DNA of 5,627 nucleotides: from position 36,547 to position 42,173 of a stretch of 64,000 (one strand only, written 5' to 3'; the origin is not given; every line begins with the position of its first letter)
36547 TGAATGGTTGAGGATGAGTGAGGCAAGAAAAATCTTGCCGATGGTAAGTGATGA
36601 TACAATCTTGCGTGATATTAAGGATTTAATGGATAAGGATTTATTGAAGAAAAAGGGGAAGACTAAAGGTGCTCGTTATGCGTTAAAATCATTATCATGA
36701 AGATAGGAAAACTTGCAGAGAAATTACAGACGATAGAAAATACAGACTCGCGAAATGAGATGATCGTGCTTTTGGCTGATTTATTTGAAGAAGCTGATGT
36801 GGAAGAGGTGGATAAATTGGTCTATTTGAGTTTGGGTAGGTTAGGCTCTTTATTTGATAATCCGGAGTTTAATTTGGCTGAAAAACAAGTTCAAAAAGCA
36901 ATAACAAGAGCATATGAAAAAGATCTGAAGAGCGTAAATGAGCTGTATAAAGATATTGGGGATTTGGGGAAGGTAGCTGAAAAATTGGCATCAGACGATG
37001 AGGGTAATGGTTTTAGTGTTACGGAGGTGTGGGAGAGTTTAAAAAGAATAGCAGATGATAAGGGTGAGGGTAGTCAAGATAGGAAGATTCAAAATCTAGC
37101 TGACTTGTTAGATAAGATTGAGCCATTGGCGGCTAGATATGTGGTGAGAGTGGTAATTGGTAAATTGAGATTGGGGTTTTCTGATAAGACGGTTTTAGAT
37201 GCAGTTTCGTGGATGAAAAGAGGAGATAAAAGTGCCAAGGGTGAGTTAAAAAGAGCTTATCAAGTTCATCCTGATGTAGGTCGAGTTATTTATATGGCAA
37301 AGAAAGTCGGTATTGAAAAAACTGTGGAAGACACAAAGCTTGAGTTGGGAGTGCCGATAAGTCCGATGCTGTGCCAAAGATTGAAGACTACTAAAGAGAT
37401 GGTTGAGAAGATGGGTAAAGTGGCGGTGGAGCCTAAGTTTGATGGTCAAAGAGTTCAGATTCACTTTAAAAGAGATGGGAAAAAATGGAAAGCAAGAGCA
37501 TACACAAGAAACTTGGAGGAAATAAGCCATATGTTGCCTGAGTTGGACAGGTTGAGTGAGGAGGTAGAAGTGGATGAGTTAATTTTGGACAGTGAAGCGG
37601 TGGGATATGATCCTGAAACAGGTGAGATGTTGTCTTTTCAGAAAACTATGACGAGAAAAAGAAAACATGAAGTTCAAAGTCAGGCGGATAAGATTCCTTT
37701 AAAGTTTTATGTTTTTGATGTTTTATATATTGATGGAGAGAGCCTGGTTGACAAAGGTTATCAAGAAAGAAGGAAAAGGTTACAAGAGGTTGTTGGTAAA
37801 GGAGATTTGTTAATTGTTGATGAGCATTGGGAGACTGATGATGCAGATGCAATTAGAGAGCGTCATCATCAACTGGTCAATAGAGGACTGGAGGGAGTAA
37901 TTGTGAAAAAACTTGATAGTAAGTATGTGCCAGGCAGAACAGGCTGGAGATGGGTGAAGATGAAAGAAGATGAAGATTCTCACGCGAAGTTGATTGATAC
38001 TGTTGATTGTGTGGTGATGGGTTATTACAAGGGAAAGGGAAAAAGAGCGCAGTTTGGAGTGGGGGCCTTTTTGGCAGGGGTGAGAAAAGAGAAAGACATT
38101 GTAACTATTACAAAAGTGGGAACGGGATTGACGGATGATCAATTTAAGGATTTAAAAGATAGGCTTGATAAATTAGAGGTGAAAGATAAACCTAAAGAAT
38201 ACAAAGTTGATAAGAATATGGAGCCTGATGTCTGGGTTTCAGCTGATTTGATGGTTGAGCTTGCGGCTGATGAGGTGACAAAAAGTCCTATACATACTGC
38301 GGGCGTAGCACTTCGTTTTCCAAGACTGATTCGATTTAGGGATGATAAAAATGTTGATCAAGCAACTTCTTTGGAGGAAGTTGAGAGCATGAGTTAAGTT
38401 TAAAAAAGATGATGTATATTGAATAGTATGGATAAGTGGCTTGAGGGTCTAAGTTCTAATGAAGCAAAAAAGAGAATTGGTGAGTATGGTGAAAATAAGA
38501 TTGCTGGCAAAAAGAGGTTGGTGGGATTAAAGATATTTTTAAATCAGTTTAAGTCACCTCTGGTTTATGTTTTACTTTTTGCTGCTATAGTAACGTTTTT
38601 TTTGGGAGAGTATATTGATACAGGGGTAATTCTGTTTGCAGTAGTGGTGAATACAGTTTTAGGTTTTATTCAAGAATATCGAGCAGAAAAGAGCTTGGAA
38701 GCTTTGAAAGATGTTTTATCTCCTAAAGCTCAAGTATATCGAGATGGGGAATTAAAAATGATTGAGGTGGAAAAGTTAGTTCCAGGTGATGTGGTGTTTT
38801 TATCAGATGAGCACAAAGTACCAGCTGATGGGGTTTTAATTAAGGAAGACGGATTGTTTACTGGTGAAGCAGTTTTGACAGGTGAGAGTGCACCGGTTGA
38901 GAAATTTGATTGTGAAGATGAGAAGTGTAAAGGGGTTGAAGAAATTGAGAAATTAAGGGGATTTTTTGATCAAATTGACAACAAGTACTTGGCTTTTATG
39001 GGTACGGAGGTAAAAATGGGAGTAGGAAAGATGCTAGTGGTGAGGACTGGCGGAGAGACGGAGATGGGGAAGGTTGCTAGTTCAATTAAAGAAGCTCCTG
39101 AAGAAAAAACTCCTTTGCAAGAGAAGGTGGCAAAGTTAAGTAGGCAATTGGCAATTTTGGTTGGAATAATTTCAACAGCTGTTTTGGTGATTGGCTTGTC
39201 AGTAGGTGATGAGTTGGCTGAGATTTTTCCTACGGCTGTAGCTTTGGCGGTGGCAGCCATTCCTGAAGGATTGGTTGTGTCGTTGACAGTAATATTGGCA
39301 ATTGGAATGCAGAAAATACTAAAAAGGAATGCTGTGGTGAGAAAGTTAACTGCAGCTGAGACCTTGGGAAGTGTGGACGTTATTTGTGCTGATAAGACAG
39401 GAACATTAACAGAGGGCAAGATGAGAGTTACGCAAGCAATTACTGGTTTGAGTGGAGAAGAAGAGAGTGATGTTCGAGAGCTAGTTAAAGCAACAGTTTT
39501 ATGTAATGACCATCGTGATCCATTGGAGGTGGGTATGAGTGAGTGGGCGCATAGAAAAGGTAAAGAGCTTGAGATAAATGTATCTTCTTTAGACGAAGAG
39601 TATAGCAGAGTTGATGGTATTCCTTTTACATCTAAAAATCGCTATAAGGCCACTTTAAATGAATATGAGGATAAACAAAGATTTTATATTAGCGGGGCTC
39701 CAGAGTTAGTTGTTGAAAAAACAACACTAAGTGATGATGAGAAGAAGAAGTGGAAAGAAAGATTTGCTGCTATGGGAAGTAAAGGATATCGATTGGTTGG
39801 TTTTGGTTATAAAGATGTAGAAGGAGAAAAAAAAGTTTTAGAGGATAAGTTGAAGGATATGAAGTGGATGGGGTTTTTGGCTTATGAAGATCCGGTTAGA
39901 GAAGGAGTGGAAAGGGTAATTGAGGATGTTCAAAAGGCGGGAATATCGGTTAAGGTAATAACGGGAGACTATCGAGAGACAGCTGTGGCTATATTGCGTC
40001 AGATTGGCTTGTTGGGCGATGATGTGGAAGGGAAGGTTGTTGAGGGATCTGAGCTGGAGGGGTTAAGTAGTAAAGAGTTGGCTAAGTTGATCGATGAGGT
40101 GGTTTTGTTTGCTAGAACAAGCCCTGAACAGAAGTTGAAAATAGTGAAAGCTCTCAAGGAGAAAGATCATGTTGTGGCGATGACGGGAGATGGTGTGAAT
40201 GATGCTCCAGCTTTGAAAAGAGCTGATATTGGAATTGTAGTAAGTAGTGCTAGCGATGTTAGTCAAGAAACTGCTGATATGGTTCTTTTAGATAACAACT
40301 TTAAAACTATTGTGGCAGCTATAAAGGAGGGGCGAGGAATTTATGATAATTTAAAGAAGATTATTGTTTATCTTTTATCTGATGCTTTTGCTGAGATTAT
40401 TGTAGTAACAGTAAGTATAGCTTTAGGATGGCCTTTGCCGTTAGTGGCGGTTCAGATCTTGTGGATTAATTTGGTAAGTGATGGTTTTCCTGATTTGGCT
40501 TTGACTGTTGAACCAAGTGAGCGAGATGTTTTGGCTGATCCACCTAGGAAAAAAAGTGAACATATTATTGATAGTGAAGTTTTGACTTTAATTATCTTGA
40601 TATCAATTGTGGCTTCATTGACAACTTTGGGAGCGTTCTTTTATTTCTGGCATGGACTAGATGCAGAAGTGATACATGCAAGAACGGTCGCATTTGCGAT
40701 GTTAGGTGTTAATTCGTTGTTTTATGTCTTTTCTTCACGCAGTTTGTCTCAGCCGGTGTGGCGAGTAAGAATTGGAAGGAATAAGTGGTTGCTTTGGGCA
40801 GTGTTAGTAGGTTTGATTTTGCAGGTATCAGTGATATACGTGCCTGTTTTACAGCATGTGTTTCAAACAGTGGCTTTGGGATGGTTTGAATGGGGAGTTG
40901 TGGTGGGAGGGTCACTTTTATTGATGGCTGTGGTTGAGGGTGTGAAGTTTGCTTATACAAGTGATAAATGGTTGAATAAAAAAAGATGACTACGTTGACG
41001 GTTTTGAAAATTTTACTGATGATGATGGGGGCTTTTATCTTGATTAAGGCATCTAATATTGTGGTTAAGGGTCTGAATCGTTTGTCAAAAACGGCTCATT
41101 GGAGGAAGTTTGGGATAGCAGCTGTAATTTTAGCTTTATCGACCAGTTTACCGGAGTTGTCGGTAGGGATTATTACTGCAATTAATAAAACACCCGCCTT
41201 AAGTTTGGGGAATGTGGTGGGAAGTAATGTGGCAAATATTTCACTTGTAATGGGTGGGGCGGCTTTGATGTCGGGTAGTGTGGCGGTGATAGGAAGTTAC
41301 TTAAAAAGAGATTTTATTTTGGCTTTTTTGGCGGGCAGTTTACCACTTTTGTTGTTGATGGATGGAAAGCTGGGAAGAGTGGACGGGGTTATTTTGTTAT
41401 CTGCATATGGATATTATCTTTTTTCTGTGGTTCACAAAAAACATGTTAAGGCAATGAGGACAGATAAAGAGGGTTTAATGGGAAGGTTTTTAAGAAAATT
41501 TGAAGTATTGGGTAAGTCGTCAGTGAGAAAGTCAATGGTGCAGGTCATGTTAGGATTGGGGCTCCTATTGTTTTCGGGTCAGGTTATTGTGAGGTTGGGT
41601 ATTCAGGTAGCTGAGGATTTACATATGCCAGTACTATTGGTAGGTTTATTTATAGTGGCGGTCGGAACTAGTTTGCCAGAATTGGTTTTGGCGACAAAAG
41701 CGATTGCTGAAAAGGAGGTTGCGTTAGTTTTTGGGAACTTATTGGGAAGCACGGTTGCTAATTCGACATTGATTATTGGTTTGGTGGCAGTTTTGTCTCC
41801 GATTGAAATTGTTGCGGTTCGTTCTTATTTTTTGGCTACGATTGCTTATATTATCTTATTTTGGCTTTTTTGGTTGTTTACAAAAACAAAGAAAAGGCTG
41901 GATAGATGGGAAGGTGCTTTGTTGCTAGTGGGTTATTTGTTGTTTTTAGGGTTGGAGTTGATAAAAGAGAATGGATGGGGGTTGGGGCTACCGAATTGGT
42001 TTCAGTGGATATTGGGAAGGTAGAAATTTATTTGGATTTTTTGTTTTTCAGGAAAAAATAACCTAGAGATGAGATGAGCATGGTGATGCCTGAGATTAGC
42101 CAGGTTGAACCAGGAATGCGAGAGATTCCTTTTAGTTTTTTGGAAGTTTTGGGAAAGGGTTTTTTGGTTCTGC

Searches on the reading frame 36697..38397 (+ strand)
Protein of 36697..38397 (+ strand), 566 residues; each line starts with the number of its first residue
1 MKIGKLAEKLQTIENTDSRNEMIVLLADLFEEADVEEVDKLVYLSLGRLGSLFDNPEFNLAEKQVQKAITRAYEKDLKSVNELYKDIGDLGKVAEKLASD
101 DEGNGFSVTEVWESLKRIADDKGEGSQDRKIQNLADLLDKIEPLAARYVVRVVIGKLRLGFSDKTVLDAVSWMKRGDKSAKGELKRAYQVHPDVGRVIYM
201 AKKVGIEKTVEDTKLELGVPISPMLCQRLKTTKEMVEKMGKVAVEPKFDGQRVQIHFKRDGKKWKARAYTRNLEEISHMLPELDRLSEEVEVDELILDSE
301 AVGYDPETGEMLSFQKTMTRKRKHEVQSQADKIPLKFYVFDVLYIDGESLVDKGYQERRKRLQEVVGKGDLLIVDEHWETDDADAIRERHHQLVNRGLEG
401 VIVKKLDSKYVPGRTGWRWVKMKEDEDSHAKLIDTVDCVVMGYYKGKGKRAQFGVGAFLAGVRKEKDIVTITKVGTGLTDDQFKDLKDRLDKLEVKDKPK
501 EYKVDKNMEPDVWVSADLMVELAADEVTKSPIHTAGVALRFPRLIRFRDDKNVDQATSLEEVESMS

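Call 87: search_protein_families(library=pfam, proteins=[window:36697-38397:+], max_evalue=1e-8)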
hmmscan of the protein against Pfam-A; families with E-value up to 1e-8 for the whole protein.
window:36697-38397:+ (566 aa): 3 families
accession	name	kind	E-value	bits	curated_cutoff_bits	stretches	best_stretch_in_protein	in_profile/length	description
PF01068.26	DNA_ligase_A_M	-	8.3e-50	169.7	26.2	1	223-423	1-204/204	ATP dependent DNA ligase domain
PF04675.19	DNA_ligase_A_N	-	8.3e-33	114.4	24.6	1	5-170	4-173/174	DNA ligase N terminus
PF04679.21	DNA_ligase_A_C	-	1.4e-21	77.1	27.5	1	454-551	4-94/94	ATP dependent DNA ligase C terminal region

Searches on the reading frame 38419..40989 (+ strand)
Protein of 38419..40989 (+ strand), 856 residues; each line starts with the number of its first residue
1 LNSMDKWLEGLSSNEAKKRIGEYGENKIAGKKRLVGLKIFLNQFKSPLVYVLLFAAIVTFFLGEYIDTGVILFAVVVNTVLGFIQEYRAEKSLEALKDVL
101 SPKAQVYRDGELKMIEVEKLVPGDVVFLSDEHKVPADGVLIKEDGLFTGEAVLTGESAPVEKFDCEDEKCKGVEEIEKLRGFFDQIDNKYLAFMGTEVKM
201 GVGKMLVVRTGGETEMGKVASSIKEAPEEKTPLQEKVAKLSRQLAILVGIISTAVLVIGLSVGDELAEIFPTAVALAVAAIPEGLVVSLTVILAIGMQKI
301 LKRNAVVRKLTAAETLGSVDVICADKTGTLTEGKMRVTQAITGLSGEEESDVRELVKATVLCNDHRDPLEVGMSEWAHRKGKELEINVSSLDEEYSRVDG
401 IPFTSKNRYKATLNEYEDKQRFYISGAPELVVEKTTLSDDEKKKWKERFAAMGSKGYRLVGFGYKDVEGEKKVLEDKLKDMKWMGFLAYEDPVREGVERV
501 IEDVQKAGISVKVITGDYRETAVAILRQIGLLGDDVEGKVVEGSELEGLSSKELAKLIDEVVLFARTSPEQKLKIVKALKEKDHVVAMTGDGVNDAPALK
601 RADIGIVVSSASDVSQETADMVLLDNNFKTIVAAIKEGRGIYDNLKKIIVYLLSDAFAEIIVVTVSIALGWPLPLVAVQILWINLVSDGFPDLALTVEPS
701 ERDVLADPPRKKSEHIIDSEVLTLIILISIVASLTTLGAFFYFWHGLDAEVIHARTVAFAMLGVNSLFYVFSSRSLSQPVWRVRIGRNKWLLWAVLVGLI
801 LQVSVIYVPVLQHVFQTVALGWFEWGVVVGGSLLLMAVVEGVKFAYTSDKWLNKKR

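Call 88: search_protein_families(library=pfam, proteins=[window:38419-40989:+], max_evalue=0.000001)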
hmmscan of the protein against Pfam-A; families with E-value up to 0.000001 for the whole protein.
window:38419-40989:+ (856 aa): 5 families
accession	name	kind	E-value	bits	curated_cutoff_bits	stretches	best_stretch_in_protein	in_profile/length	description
PF00689.26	Cation_ATPase_C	-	1.7e-50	171.7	27.3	1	672-844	1-174/175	Cation transporting ATPase, C-terminus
PF00122.25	E1-E2_ATPase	-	2.5e-46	157.9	28.1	1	100-302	3-180/181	E1-E2 ATPase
PF00702.32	Hydrolase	-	1.6e-22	81.3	26.4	1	319-603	1-191/191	haloacid dehalogenase-like hydrolase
PF00690.31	Cation_ATPase_N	-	1.2e-14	54.1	20.4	1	9-58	19-68/69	Cation transporter/ATPase, N-terminus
PF13246.12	Cation_ATPase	-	9.5e-07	29.2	21.7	0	373-435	28-88/91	Cation transport ATPase (P-type)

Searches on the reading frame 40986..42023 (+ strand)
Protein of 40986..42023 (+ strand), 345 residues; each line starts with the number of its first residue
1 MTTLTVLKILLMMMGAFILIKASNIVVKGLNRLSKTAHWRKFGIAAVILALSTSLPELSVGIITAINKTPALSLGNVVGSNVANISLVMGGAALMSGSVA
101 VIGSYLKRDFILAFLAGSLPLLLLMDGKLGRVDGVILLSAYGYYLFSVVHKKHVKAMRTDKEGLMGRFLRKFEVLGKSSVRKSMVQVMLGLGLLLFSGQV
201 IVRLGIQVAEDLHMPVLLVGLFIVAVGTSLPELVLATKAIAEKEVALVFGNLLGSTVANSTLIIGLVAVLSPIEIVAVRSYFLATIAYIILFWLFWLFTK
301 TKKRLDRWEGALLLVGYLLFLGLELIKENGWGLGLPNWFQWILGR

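Call 88: search_protein_families(library=pfam, proteins=[window:40986-42023:+], max_evalue=0.000001)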
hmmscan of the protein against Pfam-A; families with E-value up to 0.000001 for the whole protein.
window:40986-42023:+ (345 aa): 1 family
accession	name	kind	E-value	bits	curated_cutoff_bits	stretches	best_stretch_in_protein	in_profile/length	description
PF01699.29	Na_Ca_ex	-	1e-45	155.8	24.9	2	9-147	3-148/151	Sodium/calcium exchanger protein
